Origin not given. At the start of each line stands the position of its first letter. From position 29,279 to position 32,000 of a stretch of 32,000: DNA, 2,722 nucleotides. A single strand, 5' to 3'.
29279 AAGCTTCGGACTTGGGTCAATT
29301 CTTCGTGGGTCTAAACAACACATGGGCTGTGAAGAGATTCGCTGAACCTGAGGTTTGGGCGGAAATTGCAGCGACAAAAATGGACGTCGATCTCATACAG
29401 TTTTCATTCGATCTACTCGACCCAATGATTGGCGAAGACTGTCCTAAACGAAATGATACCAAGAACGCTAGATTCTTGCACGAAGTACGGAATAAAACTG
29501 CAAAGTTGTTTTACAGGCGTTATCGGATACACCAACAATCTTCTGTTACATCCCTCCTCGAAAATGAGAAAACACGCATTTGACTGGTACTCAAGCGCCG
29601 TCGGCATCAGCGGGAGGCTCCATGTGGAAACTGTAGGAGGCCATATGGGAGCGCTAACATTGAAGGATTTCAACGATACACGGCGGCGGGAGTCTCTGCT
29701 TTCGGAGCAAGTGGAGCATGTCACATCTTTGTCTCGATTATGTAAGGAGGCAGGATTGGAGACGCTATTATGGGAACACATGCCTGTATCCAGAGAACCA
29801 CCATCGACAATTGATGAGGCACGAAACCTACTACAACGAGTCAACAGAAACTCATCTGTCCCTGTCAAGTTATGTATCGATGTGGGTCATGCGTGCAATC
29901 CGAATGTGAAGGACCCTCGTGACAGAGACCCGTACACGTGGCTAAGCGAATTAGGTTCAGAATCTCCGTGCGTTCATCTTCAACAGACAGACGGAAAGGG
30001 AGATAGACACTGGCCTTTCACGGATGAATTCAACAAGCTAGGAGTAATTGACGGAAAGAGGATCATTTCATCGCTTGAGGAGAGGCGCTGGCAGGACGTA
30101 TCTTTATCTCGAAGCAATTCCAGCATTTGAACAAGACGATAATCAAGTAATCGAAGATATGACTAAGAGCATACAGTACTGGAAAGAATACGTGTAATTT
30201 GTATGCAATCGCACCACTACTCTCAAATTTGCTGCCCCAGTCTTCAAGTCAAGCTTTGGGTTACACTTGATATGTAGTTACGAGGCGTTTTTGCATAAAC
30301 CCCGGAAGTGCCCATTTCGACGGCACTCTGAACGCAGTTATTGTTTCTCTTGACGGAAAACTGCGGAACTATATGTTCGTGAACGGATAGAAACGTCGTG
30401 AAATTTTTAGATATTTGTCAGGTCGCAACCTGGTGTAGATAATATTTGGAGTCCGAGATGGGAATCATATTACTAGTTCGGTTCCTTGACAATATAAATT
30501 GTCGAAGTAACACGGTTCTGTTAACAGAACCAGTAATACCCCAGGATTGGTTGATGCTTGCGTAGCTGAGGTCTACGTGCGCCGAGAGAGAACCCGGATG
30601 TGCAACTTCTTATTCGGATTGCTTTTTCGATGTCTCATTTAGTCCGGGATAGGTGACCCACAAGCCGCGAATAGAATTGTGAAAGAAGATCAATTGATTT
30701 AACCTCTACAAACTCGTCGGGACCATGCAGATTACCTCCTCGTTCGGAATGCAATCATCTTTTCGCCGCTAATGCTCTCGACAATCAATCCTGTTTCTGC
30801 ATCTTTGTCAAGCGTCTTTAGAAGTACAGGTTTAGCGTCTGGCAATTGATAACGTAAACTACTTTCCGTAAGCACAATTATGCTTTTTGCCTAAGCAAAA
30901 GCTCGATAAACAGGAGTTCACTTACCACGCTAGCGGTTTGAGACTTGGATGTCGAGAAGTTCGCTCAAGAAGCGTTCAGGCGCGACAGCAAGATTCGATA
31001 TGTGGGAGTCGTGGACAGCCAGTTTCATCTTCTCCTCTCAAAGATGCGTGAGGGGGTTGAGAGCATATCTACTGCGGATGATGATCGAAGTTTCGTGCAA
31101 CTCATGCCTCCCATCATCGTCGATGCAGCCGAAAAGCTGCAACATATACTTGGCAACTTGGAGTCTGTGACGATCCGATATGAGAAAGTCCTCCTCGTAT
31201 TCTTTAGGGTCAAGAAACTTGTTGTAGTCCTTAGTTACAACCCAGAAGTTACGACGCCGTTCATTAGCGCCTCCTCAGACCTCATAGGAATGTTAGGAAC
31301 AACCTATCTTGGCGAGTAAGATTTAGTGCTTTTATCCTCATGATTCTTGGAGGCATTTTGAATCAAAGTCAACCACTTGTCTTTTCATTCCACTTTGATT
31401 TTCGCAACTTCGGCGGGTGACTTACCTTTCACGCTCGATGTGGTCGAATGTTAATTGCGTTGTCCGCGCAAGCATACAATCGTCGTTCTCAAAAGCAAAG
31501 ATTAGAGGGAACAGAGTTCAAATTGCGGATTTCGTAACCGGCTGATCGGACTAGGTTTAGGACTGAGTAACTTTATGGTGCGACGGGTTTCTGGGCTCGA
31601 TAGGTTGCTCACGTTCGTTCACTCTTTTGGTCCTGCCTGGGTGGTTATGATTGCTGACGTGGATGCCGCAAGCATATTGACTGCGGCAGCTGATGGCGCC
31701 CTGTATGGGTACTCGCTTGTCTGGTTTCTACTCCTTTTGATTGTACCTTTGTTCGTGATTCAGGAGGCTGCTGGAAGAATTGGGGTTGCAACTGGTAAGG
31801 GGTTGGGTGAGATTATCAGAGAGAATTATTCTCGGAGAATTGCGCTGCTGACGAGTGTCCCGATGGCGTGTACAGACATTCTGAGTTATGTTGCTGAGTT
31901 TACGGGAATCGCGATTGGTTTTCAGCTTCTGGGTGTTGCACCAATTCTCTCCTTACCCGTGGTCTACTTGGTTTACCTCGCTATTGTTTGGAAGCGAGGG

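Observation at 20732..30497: About 52-bp direct repeats bracket a 9.7-kb island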

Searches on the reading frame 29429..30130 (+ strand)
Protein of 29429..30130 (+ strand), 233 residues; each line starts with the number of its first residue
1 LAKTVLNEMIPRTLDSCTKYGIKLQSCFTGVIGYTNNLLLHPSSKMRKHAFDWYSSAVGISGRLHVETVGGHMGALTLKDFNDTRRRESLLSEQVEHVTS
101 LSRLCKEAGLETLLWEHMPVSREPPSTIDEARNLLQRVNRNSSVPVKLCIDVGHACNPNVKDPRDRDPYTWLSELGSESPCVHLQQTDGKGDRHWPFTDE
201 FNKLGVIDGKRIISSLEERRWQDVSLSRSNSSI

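Call 13: search_protein_families(library=pfam, proteins=[window:29429-30130:+], max_evalue=0.01)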
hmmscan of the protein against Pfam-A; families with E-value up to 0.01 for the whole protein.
window:29429-30130:+ (233 aa): 1 family
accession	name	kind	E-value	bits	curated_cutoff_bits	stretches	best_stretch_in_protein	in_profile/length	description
PF01261.30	AP_endonuc_2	-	6.9e-11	42.8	31.1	1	16-224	36-224/249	Xylose isomerase-like TIM barrel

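Call 74: search_protein_families(library=ncbifam, proteins=[window:29429-30130:+], max_evalue=0.001)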
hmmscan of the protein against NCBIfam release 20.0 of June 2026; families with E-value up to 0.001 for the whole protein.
window:29429-30130:+ (233 aa): 0 families

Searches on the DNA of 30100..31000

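Call 53: search_rna_families(source=window, start=30100, end=31000, threshold=evalue, max_evalue=10)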
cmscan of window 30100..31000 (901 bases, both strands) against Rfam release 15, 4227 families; matches with E-value up to 10: 0.
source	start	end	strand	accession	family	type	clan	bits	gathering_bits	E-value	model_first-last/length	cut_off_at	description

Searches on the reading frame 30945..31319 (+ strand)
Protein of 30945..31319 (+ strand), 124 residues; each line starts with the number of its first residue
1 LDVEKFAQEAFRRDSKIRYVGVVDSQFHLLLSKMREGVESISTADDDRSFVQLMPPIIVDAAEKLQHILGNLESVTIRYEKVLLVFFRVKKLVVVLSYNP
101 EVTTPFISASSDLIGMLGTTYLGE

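Call 13: search_protein_families(library=pfam, proteins=[window:30945-31319:+], max_evalue=0.01)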
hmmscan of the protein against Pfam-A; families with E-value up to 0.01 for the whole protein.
window:30945-31319:+ (124 aa): 0 families

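Call 14: find_encoding_contigs(protein=window:30945-31319:+, flank=10000, max_places=10)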
Protein window:30945-31319:+ (124 aa): no gene with exactly this product is on record in the collection.

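Call 19: find_homologous_proteins(query=window:30945-31319:+)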
Query window:30945-31319:+ (124 aa): 117 proteins with E <= 0.001 among 134 candidates.
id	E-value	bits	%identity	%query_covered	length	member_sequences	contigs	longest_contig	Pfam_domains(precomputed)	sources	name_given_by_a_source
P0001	2.3e-62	226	86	100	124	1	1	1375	-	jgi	jgi:hypothetical protein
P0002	3.3e-60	219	82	100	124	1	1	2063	-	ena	-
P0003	6.7e-60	218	81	100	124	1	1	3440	-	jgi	-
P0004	7.0e-60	218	81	100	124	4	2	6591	-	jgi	jgi:hypothetical protein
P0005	1.9e-59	216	80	100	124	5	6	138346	-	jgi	jgi:hypothetical protein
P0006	4.5e-59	215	81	100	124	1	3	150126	-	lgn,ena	-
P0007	4.7e-59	215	81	100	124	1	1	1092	-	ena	-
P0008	6.6e-59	215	80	100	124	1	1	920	-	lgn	-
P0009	9.0e-59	214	81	100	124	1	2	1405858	-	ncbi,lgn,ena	-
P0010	9.2e-59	214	80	100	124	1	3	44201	-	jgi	-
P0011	9.6e-59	214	79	100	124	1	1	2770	-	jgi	jgi:hypothetical protein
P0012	1.0e-58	214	83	99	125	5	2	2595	-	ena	-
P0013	1.3e-58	214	80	100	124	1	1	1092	-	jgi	-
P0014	1.7e-58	213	80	100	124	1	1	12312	-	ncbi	-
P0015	1.8e-58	213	79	100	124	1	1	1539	-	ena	-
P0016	2.2e-58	213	80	100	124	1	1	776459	-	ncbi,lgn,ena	-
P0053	2.3e-49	184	100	73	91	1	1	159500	-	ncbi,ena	-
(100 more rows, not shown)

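Call 20: find_encoding_contigs(protein=P0053, flank=10000, max_places=4)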
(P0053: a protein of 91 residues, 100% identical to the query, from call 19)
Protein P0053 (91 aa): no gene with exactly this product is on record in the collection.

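Call 21: find_encoding_contigs(protein=P0009, flank=10000, max_places=3)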
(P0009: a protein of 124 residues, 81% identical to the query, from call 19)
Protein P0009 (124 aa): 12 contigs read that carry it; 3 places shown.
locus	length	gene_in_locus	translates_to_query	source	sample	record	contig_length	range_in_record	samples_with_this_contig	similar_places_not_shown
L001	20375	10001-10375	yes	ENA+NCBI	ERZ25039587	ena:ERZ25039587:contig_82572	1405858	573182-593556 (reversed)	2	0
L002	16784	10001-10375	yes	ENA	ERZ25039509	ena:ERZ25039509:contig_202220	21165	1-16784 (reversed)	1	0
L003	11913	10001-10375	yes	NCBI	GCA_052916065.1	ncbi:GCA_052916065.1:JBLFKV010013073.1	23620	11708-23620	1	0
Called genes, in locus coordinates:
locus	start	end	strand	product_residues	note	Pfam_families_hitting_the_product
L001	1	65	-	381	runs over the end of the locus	PF01071:GARS_A (faint), PF08442:ATP-grasp_2, PF13549:ATP-grasp_5, PF24948:Citrate_synth_N, PF00549:Ligase_CoA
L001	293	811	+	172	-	-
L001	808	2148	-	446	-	PF00753:Lactamase_B (weak), PF12706:Lactamase_B_2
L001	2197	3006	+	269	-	PF00702:Hydrolase, PF13419:HAD_2, PF13242:Hydrolase_like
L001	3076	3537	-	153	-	PF26915:Phage_P4_cII (weak)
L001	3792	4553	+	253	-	PF12850:Metallophos_2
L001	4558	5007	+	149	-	PF22784:PTP-SAK, PF22741:PTP-NADK, PF22785:Tc-R-P, PF00782:DSPc, PF00102:Y_phosphatase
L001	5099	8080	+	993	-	PF01139:RtcB, PF14890:Intein_splicing, PF01139:RtcB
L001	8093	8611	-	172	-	PF13429:TPR_15 (faint), PF13428:TPR_14 (faint), PF14559:TPR_19 (faint), PF00515:TPR_1 (faint), PF07719:TPR_2 (faint), PF13371:TPR_9 (weak), PF13414:TPR_11 (weak), PF13432:TPR_16 (weak), +3 more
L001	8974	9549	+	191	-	PF06745:ATPase, PF24336:DUF7504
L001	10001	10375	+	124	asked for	-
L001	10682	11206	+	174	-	PF02830:V4R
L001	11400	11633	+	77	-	-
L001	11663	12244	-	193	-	-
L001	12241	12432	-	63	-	-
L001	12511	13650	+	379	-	PF13610:DDE_Tnp_IS240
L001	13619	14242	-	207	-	-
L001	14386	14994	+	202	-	PF00011:HSP20, PF04969:CS (weak), PF17886:ArsA_HSP20 (weak)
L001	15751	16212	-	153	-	PF00578:AhpC-TSA, PF08534:Redoxin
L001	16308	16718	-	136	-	-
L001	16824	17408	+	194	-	PF03745:DUF309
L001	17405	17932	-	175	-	PF28549:NDPSase_N (weak), PF00293:NUDIX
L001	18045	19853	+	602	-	PF01850:PIN (weak), PF00437:T2SSE, PF20720:nSTAND3 (weak), PF00013:KH_1 (weak)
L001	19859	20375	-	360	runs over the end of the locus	-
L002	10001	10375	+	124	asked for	-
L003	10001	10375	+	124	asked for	-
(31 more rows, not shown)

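Call 22: find_encoding_contigs(protein=P0016, flank=10000, max_places=3)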
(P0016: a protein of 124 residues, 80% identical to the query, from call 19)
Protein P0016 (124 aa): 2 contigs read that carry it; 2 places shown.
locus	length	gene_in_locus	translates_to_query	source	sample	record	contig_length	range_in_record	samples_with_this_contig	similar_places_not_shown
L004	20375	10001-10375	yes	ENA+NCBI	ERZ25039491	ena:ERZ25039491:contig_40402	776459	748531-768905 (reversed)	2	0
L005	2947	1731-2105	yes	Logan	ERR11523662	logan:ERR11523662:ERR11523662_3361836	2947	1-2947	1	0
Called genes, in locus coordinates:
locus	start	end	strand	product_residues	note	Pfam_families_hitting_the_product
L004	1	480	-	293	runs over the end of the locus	PF02629:CoA_binding, PF13380:CoA_binding_2 (weak), PF13607:Succ_CoA_lig, PF00549:Ligase_CoA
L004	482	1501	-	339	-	PF08442:ATP-grasp_2, PF24948:Citrate_synth_N, PF00549:Ligase_CoA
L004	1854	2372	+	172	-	-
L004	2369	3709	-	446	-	PF00753:Lactamase_B (weak), PF12706:Lactamase_B_2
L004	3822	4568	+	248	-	PF00702:Hydrolase, PF13419:HAD_2, PF13242:Hydrolase_like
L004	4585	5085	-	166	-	PF26915:Phage_P4_cII (weak)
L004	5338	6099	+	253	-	PF12850:Metallophos_2 (weak)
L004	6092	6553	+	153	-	PF22784:PTP-SAK, PF22785:Tc-R-P, PF22741:PTP-NADK, PF00782:DSPc, PF00102:Y_phosphatase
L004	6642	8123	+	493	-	PF01139:RtcB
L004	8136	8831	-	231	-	PF07719:TPR_2 (faint), PF13371:TPR_9 (faint), PF13428:TPR_14 (faint), PF13429:TPR_15 (faint), PF00515:TPR_1 (faint), PF13181:TPR_8 (faint), PF13432:TPR_16 (weak), PF13414:TPR_11 (weak), +2 more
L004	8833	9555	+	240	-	PF06745:ATPase, PF24336:DUF7504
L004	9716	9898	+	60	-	-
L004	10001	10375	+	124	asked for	-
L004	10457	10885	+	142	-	-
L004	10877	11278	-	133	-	-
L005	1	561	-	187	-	?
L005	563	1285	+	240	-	PF06745:ATPase, PF24336:DUF7504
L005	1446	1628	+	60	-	-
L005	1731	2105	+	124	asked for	-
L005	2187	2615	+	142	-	-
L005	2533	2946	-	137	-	?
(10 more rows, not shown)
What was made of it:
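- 30945..31319 (+): Right-flank conserved 124-aa gene (Bathyarchaeia-wide, no Pfam family). 117 homologues, the best full-length relatives at 80-86% identity, named Bathyarchaeia where named (call 19); contexts in calls 21 and 22.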

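Call 45: find_encoding_contigs(protein=P0001, flank=10000, max_places=3)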
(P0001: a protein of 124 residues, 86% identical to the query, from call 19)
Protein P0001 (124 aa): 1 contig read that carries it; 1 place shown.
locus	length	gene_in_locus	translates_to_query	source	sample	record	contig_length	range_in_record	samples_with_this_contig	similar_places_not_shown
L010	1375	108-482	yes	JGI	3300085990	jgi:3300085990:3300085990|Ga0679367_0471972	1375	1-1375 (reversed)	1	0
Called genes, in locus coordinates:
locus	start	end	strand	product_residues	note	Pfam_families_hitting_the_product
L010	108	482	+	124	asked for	-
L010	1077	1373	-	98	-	?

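Call 73: search_protein_families(library=phrogs, proteins=[window:30945-31319:+], max_evalue=0.01)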
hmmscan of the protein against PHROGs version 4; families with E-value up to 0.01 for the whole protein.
window:30945-31319:+ (124 aa): 0 families

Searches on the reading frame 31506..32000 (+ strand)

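Call 57: search_protein_families(library=pfam, proteins=[window:31506-32000:+], max_evalue=1)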
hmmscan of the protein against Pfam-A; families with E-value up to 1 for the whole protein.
window:31506-32000:+ (165 aa): 1 family
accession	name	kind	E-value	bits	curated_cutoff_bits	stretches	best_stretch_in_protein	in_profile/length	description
PF01566.24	Nramp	-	2.5e-21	76.6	29.8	1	59-161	3-106/357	Natural resistance-associated macrophage protein-like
